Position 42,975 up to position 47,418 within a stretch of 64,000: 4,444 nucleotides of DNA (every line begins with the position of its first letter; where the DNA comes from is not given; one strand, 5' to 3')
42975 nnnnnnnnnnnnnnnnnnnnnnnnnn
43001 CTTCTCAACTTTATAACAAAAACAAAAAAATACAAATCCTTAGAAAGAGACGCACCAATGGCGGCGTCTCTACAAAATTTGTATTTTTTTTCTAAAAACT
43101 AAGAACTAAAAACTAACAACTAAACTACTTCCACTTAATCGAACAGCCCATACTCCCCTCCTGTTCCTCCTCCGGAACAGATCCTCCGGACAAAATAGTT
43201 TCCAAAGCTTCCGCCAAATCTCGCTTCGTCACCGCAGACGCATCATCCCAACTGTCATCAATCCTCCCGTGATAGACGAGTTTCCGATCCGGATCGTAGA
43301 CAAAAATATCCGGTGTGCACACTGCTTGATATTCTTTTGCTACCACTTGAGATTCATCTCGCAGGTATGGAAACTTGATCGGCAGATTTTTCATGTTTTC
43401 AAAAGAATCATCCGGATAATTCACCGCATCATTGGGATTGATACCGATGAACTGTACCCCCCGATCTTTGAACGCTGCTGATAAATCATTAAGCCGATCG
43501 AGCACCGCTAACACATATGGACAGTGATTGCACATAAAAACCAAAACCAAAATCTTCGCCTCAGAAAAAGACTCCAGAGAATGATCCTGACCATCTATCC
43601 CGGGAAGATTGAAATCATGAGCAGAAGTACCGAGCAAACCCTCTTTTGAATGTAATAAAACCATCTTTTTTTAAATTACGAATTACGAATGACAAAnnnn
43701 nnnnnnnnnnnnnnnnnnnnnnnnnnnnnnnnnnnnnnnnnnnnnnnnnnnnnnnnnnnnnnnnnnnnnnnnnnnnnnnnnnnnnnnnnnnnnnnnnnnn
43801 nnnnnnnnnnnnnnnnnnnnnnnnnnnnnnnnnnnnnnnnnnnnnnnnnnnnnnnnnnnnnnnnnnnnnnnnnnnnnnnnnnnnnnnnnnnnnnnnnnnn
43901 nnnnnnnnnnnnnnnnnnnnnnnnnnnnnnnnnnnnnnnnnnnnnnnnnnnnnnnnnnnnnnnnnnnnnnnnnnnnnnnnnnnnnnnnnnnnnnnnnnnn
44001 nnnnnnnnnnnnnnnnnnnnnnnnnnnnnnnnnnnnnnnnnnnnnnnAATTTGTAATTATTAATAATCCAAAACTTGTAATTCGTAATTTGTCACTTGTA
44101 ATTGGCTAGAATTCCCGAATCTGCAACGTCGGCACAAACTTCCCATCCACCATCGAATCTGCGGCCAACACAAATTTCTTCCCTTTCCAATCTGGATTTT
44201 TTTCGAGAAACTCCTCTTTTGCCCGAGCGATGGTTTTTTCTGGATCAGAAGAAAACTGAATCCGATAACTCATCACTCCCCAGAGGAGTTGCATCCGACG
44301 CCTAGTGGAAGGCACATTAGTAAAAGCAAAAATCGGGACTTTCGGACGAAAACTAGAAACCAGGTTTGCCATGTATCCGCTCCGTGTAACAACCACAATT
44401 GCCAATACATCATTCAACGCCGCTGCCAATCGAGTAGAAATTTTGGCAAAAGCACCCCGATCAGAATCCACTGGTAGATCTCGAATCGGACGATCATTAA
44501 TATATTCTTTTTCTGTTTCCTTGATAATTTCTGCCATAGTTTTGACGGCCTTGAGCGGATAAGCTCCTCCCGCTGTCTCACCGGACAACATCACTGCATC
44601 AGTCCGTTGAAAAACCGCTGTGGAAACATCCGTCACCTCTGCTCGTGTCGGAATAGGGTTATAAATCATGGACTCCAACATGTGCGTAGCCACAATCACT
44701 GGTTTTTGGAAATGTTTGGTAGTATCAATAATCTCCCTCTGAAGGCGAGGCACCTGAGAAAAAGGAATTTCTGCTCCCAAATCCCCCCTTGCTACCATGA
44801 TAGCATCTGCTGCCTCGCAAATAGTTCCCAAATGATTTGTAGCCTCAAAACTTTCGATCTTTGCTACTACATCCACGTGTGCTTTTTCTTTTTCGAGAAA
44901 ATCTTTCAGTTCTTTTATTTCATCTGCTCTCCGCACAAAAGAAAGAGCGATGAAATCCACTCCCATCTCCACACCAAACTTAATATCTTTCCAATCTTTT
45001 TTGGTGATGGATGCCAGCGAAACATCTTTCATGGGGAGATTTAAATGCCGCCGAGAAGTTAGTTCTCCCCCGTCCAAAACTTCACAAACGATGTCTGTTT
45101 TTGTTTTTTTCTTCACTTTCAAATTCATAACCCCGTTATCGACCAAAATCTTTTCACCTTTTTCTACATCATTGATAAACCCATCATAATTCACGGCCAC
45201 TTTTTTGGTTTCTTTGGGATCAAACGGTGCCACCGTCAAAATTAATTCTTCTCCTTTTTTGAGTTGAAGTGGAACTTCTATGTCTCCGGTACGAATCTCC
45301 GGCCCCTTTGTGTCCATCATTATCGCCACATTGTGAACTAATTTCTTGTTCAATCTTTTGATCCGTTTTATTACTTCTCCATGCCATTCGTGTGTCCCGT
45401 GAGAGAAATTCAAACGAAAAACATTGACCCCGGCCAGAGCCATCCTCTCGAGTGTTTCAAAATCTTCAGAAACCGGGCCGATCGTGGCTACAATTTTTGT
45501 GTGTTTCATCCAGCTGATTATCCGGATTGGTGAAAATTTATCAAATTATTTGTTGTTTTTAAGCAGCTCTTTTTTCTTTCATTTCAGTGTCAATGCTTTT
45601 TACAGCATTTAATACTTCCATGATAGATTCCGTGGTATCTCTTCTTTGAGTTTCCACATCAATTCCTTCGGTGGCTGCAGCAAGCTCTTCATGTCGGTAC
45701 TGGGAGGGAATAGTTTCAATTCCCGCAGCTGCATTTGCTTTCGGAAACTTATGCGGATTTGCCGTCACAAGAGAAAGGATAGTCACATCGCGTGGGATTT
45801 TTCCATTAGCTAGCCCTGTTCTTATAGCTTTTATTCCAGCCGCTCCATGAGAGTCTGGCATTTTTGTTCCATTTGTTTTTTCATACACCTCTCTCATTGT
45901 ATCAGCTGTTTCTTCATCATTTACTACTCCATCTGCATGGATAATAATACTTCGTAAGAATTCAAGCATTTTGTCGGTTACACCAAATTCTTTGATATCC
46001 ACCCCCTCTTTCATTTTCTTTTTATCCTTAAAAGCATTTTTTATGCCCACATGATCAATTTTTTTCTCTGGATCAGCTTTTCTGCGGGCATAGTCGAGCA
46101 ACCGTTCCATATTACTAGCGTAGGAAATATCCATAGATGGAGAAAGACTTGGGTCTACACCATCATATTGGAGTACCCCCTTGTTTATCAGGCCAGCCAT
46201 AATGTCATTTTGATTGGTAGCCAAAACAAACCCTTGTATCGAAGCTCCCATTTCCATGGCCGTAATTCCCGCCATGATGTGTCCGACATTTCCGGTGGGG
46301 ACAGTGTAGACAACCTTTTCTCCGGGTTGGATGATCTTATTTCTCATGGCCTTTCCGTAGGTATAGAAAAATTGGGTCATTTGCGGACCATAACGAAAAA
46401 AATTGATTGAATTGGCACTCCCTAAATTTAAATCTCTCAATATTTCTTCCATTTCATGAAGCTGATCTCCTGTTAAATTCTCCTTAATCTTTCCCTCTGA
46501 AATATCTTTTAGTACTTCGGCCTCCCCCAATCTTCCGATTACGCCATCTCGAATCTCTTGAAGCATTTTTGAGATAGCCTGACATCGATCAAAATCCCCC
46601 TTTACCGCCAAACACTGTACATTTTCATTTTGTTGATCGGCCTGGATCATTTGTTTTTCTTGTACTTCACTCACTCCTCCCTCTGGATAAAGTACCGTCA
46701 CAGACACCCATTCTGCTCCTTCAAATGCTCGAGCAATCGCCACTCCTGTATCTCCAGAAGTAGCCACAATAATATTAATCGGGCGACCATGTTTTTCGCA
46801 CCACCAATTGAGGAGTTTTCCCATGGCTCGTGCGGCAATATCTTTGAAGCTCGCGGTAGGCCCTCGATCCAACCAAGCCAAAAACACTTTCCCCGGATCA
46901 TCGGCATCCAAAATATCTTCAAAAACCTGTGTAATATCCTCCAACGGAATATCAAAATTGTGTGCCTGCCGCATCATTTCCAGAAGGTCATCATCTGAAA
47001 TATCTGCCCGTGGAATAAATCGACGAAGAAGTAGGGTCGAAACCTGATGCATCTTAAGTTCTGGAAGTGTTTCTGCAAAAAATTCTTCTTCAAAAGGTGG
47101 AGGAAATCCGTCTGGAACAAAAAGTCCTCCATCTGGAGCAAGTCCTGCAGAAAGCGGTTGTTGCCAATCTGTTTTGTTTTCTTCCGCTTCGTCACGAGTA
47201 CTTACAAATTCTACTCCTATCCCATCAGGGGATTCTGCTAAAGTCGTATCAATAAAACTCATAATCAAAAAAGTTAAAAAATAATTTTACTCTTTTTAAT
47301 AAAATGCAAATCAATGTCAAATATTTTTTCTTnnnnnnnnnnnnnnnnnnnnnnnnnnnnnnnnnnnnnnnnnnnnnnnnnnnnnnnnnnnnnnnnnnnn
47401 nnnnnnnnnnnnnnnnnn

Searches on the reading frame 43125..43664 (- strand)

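Call 44: search_protein_families(library=pfam, proteins=[window:43125-43664:-], max_evalue=0.00001)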
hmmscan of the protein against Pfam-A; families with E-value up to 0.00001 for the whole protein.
window:43125-43664:- (179 aa): 3 families
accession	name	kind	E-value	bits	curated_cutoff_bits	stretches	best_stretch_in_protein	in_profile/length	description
PF00578.27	AhpC-TSA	-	3.1e-21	76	26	1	12-131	2-123/124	AhpC/TSA family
PF08534.16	Redoxin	-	1.5e-15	57.7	26.6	1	12-142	3-142/148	Redoxin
PF13905.12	Thioredoxin_8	-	2.7e-07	31.3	27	1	37-128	2-93/94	Thioredoxin-like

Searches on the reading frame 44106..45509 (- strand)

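Call 45: search_protein_families(library=pfam, proteins=[window:44106-45509:-], max_evalue=0.00001)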
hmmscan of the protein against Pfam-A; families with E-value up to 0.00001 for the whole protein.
window:44106-45509:- (467 aa): 2 families
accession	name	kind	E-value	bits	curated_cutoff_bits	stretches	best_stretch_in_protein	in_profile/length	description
PF00224.27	PK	-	6.3e-113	377.6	30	1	1-322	1-328/328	Pyruvate kinase, barrel domain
PF02887.21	PK_C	-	1.8e-17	63.9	28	1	359-452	8-100/114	Pyruvate kinase, alpha/beta domain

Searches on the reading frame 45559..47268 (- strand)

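Call 45: search_protein_families(library=pfam, proteins=[window:45559-47268:-], max_evalue=0.00001)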
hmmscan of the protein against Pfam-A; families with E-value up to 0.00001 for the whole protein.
window:45559-47268:- (569 aa): 2 families
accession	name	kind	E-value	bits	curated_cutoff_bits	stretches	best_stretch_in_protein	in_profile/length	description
PF00291.31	PALP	-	7.4e-12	45.6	35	1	133-237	29-123/295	Pyridoxal-phosphate dependent enzyme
PF14821.11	Thr_synth_N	-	3.1e-11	43.7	25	1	21-102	2-78/79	Threonine synthase N terminus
